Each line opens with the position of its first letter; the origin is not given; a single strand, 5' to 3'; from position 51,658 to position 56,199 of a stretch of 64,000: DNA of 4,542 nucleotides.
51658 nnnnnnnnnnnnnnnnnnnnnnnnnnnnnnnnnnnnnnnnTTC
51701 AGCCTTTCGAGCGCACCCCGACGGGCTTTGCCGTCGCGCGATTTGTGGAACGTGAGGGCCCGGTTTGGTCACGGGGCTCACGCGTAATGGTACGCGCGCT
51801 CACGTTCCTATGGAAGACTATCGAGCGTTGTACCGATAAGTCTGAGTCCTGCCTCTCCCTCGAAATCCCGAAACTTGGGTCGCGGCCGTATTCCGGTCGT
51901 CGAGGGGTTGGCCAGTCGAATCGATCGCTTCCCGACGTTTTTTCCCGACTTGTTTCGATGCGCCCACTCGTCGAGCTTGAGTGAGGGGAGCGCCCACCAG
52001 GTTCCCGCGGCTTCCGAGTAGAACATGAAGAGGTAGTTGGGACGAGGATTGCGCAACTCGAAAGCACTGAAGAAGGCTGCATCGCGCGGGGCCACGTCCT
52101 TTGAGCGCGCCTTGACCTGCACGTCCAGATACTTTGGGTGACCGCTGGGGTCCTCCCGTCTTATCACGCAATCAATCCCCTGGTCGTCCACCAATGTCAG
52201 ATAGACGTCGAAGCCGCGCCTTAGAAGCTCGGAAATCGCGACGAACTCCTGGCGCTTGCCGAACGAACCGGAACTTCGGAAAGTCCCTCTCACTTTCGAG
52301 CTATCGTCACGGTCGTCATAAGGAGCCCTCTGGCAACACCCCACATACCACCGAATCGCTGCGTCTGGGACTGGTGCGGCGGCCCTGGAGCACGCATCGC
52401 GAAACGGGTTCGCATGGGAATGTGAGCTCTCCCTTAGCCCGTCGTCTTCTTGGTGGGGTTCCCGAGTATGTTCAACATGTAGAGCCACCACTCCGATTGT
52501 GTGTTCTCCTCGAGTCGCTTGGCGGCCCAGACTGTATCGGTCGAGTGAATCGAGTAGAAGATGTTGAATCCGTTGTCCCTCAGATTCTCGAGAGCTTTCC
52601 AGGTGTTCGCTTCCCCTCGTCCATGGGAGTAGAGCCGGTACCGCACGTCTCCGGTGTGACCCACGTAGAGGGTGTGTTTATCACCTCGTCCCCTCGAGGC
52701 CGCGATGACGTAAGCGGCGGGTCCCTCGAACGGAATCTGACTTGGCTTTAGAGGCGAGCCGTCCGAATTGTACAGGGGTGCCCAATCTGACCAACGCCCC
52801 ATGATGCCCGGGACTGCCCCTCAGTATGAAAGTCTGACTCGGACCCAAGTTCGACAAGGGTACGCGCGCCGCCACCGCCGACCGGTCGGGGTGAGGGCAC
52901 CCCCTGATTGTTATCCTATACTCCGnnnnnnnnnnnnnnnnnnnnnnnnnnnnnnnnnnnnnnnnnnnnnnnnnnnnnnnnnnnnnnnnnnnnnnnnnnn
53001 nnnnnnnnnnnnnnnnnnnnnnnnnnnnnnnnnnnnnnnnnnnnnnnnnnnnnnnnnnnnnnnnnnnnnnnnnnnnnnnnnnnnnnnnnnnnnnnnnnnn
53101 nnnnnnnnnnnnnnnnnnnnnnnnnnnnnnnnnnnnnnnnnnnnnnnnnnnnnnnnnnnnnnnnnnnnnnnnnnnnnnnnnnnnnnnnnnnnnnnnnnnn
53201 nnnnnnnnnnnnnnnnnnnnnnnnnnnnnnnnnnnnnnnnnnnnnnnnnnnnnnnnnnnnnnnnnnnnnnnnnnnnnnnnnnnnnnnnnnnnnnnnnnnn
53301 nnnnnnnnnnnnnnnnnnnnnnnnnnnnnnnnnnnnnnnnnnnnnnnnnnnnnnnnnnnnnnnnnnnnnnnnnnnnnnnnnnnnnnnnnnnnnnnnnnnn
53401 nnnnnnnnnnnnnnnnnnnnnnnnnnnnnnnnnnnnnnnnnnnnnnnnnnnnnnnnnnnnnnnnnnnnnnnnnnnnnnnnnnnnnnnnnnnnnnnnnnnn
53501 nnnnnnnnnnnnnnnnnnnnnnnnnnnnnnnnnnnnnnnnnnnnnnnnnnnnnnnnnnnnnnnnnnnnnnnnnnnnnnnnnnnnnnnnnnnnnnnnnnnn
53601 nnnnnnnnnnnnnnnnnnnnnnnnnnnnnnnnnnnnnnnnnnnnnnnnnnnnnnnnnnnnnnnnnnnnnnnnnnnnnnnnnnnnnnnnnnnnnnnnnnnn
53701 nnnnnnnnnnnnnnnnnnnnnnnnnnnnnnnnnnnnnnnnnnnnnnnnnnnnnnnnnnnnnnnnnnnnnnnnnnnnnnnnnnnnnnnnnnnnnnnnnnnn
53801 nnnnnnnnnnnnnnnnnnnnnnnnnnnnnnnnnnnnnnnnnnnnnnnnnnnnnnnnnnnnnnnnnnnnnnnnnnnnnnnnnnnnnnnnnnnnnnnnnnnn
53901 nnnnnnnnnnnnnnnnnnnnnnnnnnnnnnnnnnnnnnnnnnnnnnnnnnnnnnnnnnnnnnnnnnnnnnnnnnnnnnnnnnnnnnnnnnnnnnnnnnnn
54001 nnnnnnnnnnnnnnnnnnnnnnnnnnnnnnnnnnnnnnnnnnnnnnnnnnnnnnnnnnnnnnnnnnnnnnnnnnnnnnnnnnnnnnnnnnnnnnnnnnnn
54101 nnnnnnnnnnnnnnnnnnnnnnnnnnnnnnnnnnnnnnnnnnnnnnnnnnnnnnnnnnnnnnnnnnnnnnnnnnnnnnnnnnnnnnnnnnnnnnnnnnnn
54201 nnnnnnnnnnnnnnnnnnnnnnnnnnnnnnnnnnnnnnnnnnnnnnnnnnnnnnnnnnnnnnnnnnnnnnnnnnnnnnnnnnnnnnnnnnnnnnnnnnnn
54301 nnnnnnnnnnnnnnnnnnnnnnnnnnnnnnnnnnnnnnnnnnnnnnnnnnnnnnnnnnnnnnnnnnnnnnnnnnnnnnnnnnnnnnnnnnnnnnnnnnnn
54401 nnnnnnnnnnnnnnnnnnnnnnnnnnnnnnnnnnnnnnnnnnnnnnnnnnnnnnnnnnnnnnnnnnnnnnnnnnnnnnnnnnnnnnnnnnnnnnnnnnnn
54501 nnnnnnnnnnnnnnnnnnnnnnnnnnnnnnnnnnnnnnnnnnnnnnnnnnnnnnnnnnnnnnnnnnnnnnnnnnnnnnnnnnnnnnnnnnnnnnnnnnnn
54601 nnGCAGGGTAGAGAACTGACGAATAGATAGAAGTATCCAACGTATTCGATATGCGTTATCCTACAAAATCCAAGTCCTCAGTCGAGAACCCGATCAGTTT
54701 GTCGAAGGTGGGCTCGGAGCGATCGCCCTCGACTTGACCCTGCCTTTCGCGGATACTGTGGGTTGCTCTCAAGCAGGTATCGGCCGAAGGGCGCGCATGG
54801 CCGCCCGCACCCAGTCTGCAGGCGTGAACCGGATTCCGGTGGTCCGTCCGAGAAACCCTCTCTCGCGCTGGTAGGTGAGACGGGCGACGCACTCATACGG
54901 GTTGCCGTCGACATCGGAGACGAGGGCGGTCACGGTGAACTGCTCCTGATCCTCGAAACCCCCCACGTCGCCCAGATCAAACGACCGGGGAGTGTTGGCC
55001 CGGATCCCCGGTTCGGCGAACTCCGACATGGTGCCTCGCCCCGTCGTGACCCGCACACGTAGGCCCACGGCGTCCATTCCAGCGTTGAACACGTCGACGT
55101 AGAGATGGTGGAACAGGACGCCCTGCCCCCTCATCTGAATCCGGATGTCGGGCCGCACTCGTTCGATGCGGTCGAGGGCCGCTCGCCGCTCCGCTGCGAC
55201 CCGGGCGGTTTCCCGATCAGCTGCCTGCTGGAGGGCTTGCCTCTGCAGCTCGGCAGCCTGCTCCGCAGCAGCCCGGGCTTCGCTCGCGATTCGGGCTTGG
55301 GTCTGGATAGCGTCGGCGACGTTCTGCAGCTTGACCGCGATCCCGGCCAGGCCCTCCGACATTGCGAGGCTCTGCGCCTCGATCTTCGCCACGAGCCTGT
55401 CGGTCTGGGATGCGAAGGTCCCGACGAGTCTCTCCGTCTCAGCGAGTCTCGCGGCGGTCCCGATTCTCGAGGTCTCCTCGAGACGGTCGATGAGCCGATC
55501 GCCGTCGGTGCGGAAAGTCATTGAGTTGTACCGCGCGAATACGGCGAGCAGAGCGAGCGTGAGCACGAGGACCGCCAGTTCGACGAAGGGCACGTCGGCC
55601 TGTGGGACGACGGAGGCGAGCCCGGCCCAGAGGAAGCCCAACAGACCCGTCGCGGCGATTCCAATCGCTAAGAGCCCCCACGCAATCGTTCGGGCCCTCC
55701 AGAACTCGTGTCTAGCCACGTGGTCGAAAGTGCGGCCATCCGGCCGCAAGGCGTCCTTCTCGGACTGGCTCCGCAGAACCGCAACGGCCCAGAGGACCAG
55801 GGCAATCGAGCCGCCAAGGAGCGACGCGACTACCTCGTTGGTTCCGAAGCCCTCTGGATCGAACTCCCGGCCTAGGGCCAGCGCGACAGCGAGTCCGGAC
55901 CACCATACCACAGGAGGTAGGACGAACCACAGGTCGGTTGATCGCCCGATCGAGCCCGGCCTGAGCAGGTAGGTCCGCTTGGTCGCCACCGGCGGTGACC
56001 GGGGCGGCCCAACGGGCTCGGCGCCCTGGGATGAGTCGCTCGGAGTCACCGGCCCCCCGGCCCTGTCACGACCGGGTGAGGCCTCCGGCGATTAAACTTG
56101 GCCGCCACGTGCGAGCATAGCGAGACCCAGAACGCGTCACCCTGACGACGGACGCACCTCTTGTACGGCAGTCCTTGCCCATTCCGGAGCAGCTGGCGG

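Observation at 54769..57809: PrsW-family intramembrane protease with coupled small protein, sigma-region-4-like HTH gene and a membrane coiled-coil protein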

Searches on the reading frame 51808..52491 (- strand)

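Call 3: search_protein_families(library=pfam, proteins=[window:51808-52491:-], max_evalue=1)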
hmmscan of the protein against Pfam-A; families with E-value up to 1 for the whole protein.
window:51808-52491:- (227 aa): 2 families
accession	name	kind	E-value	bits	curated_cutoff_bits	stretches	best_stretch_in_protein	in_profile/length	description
PF14280.11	DUF4365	-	0.00095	19.7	24.3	1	100-150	24-76/139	Domain of unknown function (DUF4365)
PF04471.18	Mrr_cat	-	0.024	15.2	21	1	89-136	17-64/115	Restriction endonuclease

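Call 101: search_protein_families(library=padloc, proteins=[window:51808-52491:-], max_evalue=0.01)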
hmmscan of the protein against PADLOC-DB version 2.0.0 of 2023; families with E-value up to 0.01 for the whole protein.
window:51808-52491:- (227 aa): 2 families
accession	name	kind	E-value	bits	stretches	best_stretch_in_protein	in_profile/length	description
PDLC04278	PDC-M02A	-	0.00048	18.2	1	93-140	25-73/167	-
PDLC04787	PDC-S01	-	0.00069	16.6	1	72-145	306-376/412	-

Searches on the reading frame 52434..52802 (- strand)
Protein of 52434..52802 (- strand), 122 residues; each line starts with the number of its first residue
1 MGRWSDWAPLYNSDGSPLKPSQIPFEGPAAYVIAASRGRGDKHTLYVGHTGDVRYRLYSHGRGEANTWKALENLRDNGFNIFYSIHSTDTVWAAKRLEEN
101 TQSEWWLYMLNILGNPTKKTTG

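Call 3: search_protein_families(library=pfam, proteins=[window:52434-52802:-], max_evalue=1)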
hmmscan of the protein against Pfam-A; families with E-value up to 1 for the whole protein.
window:52434-52802:- (122 aa): 1 family
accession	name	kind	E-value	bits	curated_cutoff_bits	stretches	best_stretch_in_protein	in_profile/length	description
PF01541.30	GIY-YIG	-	0.00092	19.9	22.6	1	41-101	11-68/78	GIY-YIG catalytic domain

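Call 101: search_protein_families(library=padloc, proteins=[window:52434-52802:-], max_evalue=0.01)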
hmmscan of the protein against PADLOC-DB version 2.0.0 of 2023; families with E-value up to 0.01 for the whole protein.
window:52434-52802:- (122 aa): 2 families
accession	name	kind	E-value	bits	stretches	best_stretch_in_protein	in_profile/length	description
PDLC04921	PDC-S14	-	0.0001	19.7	1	27-98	48-116/280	-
PDLC04925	PDC-S14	-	0.00074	16.6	1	26-69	61-103/301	-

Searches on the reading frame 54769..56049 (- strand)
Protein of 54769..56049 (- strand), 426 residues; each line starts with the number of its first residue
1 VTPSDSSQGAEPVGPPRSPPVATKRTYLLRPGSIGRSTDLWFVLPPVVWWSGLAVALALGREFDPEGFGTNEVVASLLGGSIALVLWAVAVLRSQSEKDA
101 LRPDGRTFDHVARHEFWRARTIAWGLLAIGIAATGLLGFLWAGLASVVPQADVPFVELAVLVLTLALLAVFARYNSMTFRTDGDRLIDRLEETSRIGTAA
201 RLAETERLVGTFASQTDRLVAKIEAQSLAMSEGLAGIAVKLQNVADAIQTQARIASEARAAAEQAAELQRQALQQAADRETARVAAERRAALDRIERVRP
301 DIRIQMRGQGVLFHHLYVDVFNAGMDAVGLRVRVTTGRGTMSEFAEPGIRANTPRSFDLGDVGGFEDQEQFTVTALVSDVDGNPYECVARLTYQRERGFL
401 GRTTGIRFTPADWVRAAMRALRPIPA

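Call 3: search_protein_families(library=pfam, proteins=[window:54769-56049:-], max_evalue=1)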
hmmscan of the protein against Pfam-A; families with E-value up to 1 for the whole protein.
window:54769-56049:- (426 aa): 2 families
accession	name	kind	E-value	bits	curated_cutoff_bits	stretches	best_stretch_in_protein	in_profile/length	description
PF01559.21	Zein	-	0.45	10.5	24.6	1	218-283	67-132/246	Zein seed storage protein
PF02120.21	Flg_hook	-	0.64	10.3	29.8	1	273-311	31-69/85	Flagellar hook-length control protein FliK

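Call 17: search_protein_families(library=phrogs, proteins=[window:54769-56049:-], max_evalue=0.1)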
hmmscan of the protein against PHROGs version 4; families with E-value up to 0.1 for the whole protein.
window:54769-56049:- (426 aa): 1 family
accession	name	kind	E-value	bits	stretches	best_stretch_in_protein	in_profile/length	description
phrog_25496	-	unknown function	0.081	14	1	82-134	13-62/75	-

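Call 49: find_related_loci(query=window:54769-56049:-, collection=metagenome_contigs, flank=6000)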
Query window:54769-56049:- (426 aa) in metagenome_contigs; peptide patterns used: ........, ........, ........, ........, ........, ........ (x = any residue, [..] = any of these).
163 stretches matched a pattern, but none encodes a relative of the query by tblastn (E <= 1e-3).

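Call 61: search_protein_representatives(protein=window:54769-56049:-)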
Query: 426 residues. Proteins with E-value up to 0.001 (for the whole library): 47; up to 1e-10: 27; up to 1e-30: 13. The best 47 are listed.
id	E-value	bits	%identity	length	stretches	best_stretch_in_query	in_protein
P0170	5.6e-180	615.3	66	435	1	6-426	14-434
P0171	6.6e-86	305.5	43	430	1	7-417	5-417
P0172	1.6e-80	287.7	41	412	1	15-414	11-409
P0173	6.9e-76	272.5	39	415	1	15-425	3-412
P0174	1.3e-59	219.0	36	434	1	37-418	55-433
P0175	1.8e-54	202.0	41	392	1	17-418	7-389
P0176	1.6e-47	179.1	34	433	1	26-415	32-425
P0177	6.1e-40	154.1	42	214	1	5-214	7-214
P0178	9.4e-36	140.4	28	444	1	40-416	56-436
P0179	3.0e-35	138.7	32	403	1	114-415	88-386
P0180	2.7e-33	132.2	32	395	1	74-417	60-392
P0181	8.3e-33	130.6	32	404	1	50-413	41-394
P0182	1.2e-31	126.9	33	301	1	124-414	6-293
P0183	9.4e-30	120.6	30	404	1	151-413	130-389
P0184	4.0e-28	115.2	31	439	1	40-417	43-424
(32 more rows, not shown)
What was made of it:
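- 54769..56049 (-): 426-aa membrane protein (four hydrophobic segments, long helical region, C-terminal beta-rich domain). It is a neighbour, not part of the unit. Rare family, 47 representatives in 1.84 billion proteins (call 61).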

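Call 68: find_related_loci(query=A6, collection=metagenome_contigs, flank=6000)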
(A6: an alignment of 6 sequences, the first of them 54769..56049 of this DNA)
Query A6 (426 aa) in metagenome_contigs; peptide patterns used: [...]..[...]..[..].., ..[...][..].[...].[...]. (x = any residue, [..] = any of these).
303 stretches matched a pattern, but none encodes a relative of the query by tblastn (E <= 1e-3).

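Call 71: find_related_loci(query=A6, collection=viral_contigs, flank=6000)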
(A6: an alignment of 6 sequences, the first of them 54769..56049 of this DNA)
Query A6 (426 aa) in viral_contigs; peptide patterns used: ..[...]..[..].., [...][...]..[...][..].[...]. (x = any residue, [..] = any of these).
49 stretches matched a pattern, but none encodes a relative of the query by tblastn (E <= 1e-3).

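Call 101: search_protein_families(library=padloc, proteins=[window:54769-56049:-], max_evalue=0.01)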
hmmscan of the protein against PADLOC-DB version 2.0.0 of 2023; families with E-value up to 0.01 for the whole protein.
window:54769-56049:- (426 aa): 0 families

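Call 102: search_protein_families(library=ncbifam, proteins=[window:54769-56049:-], max_evalue=0.001)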
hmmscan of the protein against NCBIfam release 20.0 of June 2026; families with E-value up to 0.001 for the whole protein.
window:54769-56049:- (426 aa): 0 families

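Call 120: search_dna_similar(query=window:54769-56049:-, collection=plasmids, mode=protein, max_evalue=0.001, max_rows=10)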
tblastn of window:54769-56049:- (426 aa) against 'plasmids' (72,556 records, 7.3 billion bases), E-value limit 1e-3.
No match.

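Call 121: search_dna_similar(query=window:54769-56049:-, collection=phages, mode=protein, max_evalue=0.001, max_rows=10)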
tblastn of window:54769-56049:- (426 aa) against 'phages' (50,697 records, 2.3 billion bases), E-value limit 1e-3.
No match.
